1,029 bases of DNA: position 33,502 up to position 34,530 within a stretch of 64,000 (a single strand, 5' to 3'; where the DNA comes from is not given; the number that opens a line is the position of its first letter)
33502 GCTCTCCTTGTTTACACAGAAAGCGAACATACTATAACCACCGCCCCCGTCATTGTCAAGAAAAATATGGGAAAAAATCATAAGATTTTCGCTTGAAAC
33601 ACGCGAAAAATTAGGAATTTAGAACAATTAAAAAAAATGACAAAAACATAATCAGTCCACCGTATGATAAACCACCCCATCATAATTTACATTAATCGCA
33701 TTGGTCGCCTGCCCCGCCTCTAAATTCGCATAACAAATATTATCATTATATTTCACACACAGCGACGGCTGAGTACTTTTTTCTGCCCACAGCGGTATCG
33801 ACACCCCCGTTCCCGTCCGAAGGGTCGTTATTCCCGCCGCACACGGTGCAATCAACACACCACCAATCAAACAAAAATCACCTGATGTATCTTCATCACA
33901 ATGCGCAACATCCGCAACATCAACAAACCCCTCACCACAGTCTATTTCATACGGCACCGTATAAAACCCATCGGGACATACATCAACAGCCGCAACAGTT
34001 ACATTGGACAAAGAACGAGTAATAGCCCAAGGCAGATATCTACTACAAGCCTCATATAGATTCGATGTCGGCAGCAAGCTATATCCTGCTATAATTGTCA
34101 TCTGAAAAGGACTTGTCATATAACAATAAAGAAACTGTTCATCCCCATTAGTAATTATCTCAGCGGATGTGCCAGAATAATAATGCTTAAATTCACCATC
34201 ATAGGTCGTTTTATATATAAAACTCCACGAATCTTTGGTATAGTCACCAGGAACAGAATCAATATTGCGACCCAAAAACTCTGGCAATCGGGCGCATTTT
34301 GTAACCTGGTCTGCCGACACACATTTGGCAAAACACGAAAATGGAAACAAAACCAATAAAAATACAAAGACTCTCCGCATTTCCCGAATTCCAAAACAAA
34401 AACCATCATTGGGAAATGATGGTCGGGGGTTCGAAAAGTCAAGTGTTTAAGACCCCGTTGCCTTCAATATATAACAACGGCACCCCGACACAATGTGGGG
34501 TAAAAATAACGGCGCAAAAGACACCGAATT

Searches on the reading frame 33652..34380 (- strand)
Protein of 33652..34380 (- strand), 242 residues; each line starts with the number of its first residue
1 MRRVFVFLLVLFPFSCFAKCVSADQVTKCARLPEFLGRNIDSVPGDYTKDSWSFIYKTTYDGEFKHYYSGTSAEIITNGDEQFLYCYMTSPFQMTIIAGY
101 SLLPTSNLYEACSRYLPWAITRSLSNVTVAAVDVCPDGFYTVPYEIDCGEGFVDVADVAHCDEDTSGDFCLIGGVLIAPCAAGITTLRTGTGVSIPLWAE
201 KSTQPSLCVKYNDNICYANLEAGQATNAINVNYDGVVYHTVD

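Call 15: search_protein_families(library=pfam, proteins=[window:33652-34380:-], max_evalue=0.1)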
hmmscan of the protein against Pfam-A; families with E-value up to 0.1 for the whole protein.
window:33652-34380:- (242 aa): 0 families

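Call 16: find_homologous_proteins(query=window:33652-34380:-)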
Query window:33652-34380:- (242 aa): 48 proteins with E <= 0.001 among 279 candidates.
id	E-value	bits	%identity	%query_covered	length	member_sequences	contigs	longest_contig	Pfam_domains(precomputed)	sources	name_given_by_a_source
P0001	2.2e-164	563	100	100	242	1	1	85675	-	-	-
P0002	6.2e-148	509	72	78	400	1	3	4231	-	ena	-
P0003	4.3e-125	434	80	100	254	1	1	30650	-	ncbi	-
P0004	1.1e-121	423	77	100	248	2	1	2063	-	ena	-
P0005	1.2e-121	423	76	100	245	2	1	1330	-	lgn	-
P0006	1.1e-117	410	74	100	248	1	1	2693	-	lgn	-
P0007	1.0e-116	407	75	100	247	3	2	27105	-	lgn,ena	-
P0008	3.5e-112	392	73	100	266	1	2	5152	-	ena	-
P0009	4.8e-106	372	69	100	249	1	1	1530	-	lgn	-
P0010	5.8e-81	290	53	100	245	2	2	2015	-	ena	-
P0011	5.0e-80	287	59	94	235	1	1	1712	-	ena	-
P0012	1.5e-75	272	58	100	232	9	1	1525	-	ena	-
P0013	4.7e-75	270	80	62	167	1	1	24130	-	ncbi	-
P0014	1.4e-74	269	53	100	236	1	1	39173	-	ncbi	-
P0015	2.0e-74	268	59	100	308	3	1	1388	-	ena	-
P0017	5.7e-74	267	58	100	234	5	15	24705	-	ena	-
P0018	2.5e-72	262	52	100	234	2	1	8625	-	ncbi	-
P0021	4.7e-67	244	47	97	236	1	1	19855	-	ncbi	-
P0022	1.2e-66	243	49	100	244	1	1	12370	-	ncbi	-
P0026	2.0e-63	232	51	100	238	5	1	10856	-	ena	-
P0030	8.6e-61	224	48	100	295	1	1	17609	-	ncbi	-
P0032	4.9e-60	221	50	99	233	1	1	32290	-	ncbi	-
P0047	7.0e-35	139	42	100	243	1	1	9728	-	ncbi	-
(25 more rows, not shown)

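Call 18: find_encoding_contigs(protein=P0003, flank=4000, max_places=3)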
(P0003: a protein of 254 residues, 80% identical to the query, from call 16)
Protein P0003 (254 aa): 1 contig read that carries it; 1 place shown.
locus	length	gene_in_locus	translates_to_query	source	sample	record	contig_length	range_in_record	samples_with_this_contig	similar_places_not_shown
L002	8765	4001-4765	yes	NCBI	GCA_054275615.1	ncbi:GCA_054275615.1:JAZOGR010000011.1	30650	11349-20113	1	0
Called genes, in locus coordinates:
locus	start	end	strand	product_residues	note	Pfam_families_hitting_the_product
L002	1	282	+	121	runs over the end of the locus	-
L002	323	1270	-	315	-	-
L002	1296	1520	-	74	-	PF12441:CopG_antitoxin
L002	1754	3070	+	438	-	PF04052:TolB_N, PF26550:Tricorn_2nd, PF00930:DPPIV_N (faint), PF25174:Beta-prop_THOC3 (faint), PF26549:Tricorn_N, PF07676:PD40, PF26549:Tricorn_N, PF26550:Tricorn_2nd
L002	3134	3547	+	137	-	PF00565:SNase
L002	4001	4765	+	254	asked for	-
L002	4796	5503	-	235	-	PF01553:Acyltransferase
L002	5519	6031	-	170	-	PF02698:DUF218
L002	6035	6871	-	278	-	-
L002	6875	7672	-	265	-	PF00005:ABC_tran, PF13304:AAA_21 (faint)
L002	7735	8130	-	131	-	PF00691:OmpA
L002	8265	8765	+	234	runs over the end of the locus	PF13505:OMP_b-brl (weak), PF02462:Opacity (faint)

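Call 19: find_encoding_contigs(protein=P0014, flank=4000, max_places=3)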
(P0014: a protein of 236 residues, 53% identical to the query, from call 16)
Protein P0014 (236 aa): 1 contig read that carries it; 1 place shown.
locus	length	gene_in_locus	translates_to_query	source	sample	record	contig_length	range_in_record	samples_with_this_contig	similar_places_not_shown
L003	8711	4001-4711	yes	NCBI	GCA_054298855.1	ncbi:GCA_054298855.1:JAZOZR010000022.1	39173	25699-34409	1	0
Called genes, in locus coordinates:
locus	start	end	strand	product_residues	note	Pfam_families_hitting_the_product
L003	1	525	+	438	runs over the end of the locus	-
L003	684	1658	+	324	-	PF02618:YceG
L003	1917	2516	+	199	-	-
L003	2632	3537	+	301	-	-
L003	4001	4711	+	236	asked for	-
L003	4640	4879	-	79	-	-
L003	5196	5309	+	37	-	-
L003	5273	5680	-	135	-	-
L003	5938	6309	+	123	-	PF00164:Ribosom_S12_S23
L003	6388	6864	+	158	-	PF00177:Ribosomal_S7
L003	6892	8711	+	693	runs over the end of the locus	PF00009:GTP_EFTU, PF03144:GTP_EFTU_D2, PF22042:EF-G_D2, PF14492:EFG_III, PF16658:RF3_C (weak), PF03764:EFG_IV, PF00679:EFG_C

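Call 20: find_encoding_contigs(protein=P0021, flank=4000, max_places=3)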
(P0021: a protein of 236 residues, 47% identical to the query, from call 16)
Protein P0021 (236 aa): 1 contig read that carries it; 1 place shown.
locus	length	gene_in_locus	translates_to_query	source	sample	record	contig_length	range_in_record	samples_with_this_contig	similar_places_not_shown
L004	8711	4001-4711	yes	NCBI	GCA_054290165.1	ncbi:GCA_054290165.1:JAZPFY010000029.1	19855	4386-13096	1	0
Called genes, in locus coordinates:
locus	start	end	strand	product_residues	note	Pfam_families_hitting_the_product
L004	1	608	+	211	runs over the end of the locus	PF02384:N6_Mtase (faint), PF05175:MTS, PF06325:PrmA (weak), PF08241:Methyltransf_11, PF08242:Methyltransf_12 (weak), PF13649:Methyltransf_25, PF13847:Methyltransf_31, PF01170:UPF0020 (weak), +1 more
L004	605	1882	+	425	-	PF01551:Peptidase_M23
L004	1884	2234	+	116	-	PF04519:Bactofilin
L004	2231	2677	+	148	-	PF02502:LacAB_rpiB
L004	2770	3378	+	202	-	PF00588:SpoU_methylase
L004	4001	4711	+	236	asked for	-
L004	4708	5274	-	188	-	PF01988:VIT1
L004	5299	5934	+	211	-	-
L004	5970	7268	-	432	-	-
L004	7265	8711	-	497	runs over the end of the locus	-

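Call 21: find_encoding_contigs(protein=P0047, flank=4000, max_places=3)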
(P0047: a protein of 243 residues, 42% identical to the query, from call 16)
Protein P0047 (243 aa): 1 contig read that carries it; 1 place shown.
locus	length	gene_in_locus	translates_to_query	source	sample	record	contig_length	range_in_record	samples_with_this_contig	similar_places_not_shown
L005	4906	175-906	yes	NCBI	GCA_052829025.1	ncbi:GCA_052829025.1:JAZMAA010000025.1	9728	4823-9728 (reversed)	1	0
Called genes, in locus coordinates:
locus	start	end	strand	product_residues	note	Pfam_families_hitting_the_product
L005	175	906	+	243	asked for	-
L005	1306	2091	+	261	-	PF04028:DUF374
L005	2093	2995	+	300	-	PF02606:LpxK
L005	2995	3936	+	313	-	PF03331:LpxC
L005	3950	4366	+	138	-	-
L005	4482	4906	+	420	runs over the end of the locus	PF06864:PAP_PilO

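Call 28: find_related_loci(query=A3, collection=genome_contigs, flank=2500)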
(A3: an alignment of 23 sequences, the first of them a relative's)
Query A3 (242 aa) in genome_contigs; peptide patterns used: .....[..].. (x = any residue, [..] = any of these).
23 stretches matched a pattern; 7 encode a relative of the query (tblastn E <= 1e-3); 7 distinct loci.
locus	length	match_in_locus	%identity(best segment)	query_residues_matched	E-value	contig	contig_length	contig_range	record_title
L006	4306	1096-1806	39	1-242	5e-49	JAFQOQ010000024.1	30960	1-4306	MAG: Alphaproteobacteria bacterium isolate RGIG2010 Goat_Colon-1__c638402, whole genome shotgun sequence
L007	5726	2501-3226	40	1-242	1e-47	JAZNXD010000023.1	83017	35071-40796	MAG: Candidatus Enterousia sp. isolate T1900044780_TS20190246.MAGScoT_cleanbin_000045 SGB_2551_k141_2380510, whole genom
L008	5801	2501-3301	36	1-240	2e-42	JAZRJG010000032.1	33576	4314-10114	MAG: Candidatus Enterousia sp. isolate T1900045468_YK20190159.MAGScoT_cleanbin_000030 SGB_7220_k141_1846572, whole genom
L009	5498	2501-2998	43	1-172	5e-36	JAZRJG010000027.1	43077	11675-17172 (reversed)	MAG: Candidatus Enterousia sp. isolate T1900045468_YK20190159.MAGScoT_cleanbin_000030 SGB_7220_k141_2481387, whole genom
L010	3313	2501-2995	43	1-172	4e-32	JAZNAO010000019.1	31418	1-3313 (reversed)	MAG: Candidatus Enterousia sp. isolate T1900044746_TS20190212.MAGScoT_cleanbin_000053 SGB_2122_k141_827942, whole genome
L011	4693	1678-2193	34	19-182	6e-19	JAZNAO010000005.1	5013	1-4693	MAG: Candidatus Enterousia sp. isolate T1900044746_TS20190212.MAGScoT_cleanbin_000053 SGB_2122_k141_788502, whole genome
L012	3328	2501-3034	34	20-182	4e-18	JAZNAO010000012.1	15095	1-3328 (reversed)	MAG: Candidatus Enterousia sp. isolate T1900044746_TS20190212.MAGScoT_cleanbin_000053 SGB_2122_k141_742146, whole genome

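Call 34: find_encoding_contigs(protein=P0017, flank=2500, max_places=4)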
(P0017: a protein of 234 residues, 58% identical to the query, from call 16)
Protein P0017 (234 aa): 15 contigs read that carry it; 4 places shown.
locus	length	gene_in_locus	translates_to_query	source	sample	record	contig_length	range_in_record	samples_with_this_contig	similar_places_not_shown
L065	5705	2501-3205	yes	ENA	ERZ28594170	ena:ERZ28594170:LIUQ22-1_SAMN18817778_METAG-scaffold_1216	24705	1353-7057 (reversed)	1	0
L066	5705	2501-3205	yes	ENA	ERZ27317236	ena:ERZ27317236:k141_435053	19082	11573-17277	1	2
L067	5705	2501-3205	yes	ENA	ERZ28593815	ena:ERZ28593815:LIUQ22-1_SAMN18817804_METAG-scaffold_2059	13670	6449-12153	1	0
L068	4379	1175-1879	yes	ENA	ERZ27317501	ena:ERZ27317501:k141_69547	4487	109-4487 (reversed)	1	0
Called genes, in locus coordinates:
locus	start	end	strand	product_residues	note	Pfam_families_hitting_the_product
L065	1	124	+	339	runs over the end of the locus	PF02618:YceG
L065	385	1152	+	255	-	-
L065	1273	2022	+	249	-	-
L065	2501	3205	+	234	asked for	-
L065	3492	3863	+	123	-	PF00164:Ribosom_S12_S23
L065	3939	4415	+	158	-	PF00177:Ribosomal_S7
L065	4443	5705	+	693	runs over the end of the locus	PF00009:GTP_EFTU, PF03144:GTP_EFTU_D2, PF22042:EF-G_D2, PF14492:EFG_III, PF16658:RF3_C (weak), PF03764:EFG_IV, PF00679:EFG_C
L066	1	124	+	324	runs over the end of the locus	PF02618:YceG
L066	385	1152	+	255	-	-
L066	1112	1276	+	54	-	-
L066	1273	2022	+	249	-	-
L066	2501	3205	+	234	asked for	-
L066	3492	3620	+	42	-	-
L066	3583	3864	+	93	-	PF00164:Ribosom_S12_S23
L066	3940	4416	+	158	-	PF00177:Ribosomal_S7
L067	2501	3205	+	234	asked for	-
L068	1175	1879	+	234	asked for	-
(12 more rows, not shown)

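Call 35: find_encoding_contigs(protein=P0018, flank=2500, max_places=3)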
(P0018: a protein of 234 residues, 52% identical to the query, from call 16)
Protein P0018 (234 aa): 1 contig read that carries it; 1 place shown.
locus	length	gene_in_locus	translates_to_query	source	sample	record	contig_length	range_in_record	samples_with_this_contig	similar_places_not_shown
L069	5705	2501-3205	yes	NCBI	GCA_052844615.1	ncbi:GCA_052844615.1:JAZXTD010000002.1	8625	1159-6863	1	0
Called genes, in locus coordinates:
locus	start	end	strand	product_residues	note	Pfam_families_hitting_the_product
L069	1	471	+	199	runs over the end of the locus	-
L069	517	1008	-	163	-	-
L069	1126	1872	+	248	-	-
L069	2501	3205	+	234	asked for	-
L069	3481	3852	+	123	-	PF00164:Ribosom_S12_S23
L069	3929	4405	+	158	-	PF00177:Ribosomal_S7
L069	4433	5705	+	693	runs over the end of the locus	PF00009:GTP_EFTU, PF03144:GTP_EFTU_D2, PF22042:EF-G_D2, PF14492:EFG_III, PF16658:RF3_C (weak), PF03764:EFG_IV, PF00679:EFG_C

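Call 36: find_encoding_contigs(protein=P0032, flank=2500, max_places=3)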
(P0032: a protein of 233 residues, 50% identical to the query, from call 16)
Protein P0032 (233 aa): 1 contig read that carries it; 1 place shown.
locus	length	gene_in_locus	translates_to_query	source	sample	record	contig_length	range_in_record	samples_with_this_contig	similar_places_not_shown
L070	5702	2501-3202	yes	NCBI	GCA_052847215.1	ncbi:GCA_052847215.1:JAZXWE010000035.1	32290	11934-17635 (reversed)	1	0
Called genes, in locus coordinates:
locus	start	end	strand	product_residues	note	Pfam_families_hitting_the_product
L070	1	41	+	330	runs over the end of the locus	PF01636:APH, PF01633:Choline_kinase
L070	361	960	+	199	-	-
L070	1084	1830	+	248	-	-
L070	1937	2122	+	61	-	-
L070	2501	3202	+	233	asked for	-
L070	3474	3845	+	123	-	PF00164:Ribosom_S12_S23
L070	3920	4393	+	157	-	PF00177:Ribosomal_S7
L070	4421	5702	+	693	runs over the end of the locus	PF00009:GTP_EFTU, PF03144:GTP_EFTU_D2, PF22042:EF-G_D2, PF14492:EFG_III, PF16658:RF3_C (weak), PF03764:EFG_IV, PF00679:EFG_C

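Call 67: find_encoding_contigs(protein=P0022, flank=1500, max_places=2)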
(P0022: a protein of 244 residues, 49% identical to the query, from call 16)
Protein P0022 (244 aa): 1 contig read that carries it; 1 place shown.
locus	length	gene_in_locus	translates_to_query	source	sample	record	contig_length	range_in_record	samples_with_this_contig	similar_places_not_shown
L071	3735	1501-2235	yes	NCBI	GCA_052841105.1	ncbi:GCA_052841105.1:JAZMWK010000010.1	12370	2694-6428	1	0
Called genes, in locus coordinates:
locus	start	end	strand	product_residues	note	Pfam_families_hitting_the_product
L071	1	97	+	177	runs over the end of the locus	PF01420:Methylase_S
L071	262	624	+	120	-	PF01420:Methylase_S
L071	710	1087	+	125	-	-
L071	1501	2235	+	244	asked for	-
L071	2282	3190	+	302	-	-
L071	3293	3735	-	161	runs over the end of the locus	PF01988:VIT1 (weak)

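Call 68: find_encoding_contigs(protein=P0026, flank=1500, max_places=2)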
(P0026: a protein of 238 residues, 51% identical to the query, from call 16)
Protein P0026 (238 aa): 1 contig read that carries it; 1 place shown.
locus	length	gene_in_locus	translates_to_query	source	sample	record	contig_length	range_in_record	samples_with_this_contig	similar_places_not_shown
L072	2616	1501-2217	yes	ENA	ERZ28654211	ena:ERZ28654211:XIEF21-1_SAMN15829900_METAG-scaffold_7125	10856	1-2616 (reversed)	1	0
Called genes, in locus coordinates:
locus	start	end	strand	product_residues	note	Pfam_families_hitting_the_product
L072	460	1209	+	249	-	-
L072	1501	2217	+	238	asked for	-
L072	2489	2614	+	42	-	?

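Call 69: find_encoding_contigs(protein=P0030, flank=1500, max_places=2)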
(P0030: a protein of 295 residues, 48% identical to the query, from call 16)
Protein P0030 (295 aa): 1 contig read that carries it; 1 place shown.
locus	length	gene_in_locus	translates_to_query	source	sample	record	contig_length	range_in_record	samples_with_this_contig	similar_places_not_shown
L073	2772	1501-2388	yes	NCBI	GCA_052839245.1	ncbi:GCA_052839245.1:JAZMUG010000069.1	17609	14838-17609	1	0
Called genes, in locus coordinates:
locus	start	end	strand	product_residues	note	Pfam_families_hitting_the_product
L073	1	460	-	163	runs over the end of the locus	-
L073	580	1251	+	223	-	-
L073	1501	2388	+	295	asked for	-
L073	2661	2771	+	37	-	?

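Call 86: predict_structure(alignment_id=A3)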
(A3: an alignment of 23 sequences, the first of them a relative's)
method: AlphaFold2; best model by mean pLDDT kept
length: 242 residues; sequences in the alignment: 23
mean_pLDDT: 77.8   pTM: 0.62
mean pLDDT of the five models: 77.8, 77.2, 75.8, 74.0, 71.5
residues with pLDDT >= 90: 94; 70-90: 79; 50-70: 37; < 50: 32
segments of 3 or more residues with pLDDT < 50: 13-16, 175-201
pLDDT, mean of each block of 10 residues (from residue 1): 54 57 89 84 84 86 83 96 97 96 95 94 91 89 88 88 90 58 32 44 60 66 77 74 66
secondary structure, 60 per line:
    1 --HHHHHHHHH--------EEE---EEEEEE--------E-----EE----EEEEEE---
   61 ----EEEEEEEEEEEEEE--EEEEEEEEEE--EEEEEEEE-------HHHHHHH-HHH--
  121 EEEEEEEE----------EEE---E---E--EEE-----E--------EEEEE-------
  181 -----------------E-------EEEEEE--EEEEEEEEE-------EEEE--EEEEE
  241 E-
elements in order: H3-11 E20-22 E26-31 E52-57 E65-78 E81-90 E93-100 H108-114 E121-128 E139-141 E152-154 E169-173 E206-211 E214-222 E230-233 E236-241

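Call 88: fold_search(model_id=the predicted structure, library=pdb)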
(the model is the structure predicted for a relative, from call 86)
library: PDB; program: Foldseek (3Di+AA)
matches with E <= 10: 482; with E <= 0.001: 0
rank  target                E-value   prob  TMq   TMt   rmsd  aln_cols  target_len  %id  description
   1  5y2z_B                3.1e-01  0.07  0.13  0.11  17.9       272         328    8  Crystal structure of human LGI1 EPTP-ADAM22 complex (released 2018-05-02)
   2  5y2z_H                3.3e-01  0.07  0.12  0.10  19.0       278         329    8  Crystal structure of human LGI1 EPTP-ADAM22 complex (released 2018-05-02)
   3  6ymh_AAA              3.4e-01  0.05  0.09  0.13  19.5       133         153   11  X-ray structure of the K72I, Y129F, R133L, H199A quadruple mutant of PNP-oxidase from E. coli in complex with PLP (released 2021-04-28)
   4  6zow_A                3.6e-01  0.02  0.11  0.05  19.9       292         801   11  SARS-CoV-2 spike in prefusion state (released 2020-07-29)
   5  5j0f_A                4.3e-01  0.21  0.17  0.30   9.4        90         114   13  Monomeric Human Cu,Zn Superoxide dismutase, loops IV and VII deleted, apo form, circular permutant P4/5 (released 2017-02-01)
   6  4hfs_A                6.2e-01  0.03  0.09  0.10  11.8       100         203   11  Crystal structure of an uncharacterized protein (yncM) from Bacillus subtilis subsp. subtilis str. 168 at 1.55 A resol (released 2012-12-05)
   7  8fr7_A                6.6e-01  0.03  0.10  0.04  17.4       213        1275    6  A hinge glycan regulates spike bending and impacts coronavirus infectivity (released 2023-10-04)
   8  8fky_SP               6.9e-01  0.08  0.10  0.07  12.6        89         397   10  Human nucleolar pre-60S ribosomal subunit (State F) (released 2023-07-12)
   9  7lwt_C                7.3e-01  0.02  0.08  0.04  16.1       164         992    7  UK (B.1.1.7) SARS-CoV-2 spike protein variant (S-GSAS-B.1.1.7) in the 1-RBD-up conformation (released 2021-03-31)
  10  4mlg_A                7.7e-01  0.20  0.12  0.09  13.1       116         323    7  Structure of RS223-Beta-xylosidase (released 2014-09-17)
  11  4mlg_D                7.7e-01  0.12  0.12  0.10  13.7       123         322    8  Structure of RS223-Beta-xylosidase (released 2014-09-17)
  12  7yqz_B                8.1e-01  0.04  0.12  0.04  16.1       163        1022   10  SARS-CoV-2 BA.2.75 S Trimer in complex with S309 (state3) (released 2022-10-19)
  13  8hq2_D                8.1e-01  0.03  0.12  0.07  18.7       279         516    8  Crystal structure of human ADAM22 in complex with human LGI1 mutant (released 2023-12-13)
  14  4r9i                  8.6e-01  0.09  0.12  0.08  13.4       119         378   12  Crystal structure of cysteine proteinase inhibitor Serpin18 from Bombyx mori (released 2015-09-09)
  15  7lyo_A                8.6e-01  0.02  0.10  0.04  19.2       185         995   11  South African (B.1.351) SARS-CoV-2 spike protein variant (S-GSAS-B.1.351) in the 1-RBD-up conformation (released 2021-03-31)
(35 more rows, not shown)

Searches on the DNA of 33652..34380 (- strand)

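Call 31: search_rna_families(sources=[L004, L006, L007, L008, L009, L010, L011, L012], threshold=gathering)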
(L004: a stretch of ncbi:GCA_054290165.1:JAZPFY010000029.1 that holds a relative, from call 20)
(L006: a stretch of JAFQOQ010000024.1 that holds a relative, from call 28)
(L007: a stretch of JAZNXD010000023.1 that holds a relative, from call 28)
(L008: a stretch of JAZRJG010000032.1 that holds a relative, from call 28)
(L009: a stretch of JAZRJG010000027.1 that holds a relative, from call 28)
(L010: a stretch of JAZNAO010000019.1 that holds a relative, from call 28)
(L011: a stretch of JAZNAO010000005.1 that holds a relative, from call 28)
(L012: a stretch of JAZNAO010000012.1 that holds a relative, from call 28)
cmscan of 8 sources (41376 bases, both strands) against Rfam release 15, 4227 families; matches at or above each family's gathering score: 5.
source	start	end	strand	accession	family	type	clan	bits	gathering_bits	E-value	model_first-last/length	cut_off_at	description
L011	15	129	+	RF00001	5S_rRNA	Gene; rRNA;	CL00113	75.6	38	2.2e-14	1-120/120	no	5S ribosomal RNA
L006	201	315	+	RF00001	5S_rRNA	Gene; rRNA;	CL00113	75.2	38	2.8e-14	1-120/120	no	5S ribosomal RNA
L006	1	108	+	RF02541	LSU_rRNA_bacteria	Gene; rRNA;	CL00112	65.9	50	2.2e-17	2818-2925/2925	5'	Bacterial large subunit ribosomal RNA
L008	3373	3457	+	RF00005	tRNA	Gene; tRNA;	CL00001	60.1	29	1.1e-10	1-71/71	no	tRNA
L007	1929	2010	+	RF00005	tRNA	Gene; tRNA;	CL00001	57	29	7.6e-10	1-71/71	no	tRNA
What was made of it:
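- On Any Rfam 15 family: None at the leaders of 8 loci (call 31).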

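Call 32: search_rna_families(source=L006, start=880, end=1100, threshold=evalue, max_evalue=10, show_alignments=2)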
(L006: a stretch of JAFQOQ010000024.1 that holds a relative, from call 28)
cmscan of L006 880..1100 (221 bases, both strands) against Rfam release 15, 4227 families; matches with E-value up to 10: 2.
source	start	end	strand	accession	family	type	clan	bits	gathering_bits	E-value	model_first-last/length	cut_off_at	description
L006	979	1095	+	RF00515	PyrR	Cis-reg;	-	23.8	54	0.2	1-115/115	no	PyrR binding site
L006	996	1094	+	RF00513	Trp_leader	Cis-reg; leader;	-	17.9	41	0.23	1-100/100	no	Tryptophan operon leader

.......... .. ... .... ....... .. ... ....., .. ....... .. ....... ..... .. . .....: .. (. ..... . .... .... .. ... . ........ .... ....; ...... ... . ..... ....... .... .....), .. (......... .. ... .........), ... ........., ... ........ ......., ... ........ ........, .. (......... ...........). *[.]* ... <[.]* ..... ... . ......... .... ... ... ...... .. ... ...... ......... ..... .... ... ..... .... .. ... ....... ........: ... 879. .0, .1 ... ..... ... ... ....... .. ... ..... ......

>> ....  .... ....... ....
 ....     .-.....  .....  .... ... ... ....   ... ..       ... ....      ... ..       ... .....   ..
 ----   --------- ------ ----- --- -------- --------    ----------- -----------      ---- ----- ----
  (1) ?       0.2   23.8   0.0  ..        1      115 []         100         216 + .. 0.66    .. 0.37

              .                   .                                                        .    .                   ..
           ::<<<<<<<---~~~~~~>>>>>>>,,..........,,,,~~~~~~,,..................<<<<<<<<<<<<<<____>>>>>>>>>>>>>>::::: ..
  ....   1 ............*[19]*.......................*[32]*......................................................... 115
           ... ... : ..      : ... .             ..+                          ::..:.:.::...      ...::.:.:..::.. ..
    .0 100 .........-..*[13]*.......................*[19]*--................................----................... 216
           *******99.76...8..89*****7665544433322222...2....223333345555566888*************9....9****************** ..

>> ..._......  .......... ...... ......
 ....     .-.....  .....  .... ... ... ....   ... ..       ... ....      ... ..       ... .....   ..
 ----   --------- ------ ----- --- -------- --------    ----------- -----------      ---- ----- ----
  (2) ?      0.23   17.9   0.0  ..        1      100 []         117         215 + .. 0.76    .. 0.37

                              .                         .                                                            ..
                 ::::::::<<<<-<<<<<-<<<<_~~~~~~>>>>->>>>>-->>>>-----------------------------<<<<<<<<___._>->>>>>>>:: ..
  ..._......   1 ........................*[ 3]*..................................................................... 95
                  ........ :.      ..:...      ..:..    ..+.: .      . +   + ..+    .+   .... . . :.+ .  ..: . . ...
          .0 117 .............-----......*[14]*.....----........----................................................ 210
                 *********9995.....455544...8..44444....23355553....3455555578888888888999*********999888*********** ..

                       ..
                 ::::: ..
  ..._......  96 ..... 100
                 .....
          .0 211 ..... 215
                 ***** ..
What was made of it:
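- Closest known: Protein-dependent attenuators. Same: An anti-antiterminator / antiterminator / terminator three-segment logic. cmscan aligns the 3' half of a family member to both models (call 32).
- Closest known: Protein-dependent attenuators. Different: Scores are far below threshold (23.8 against 54; 17.9 against 41; call 32).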
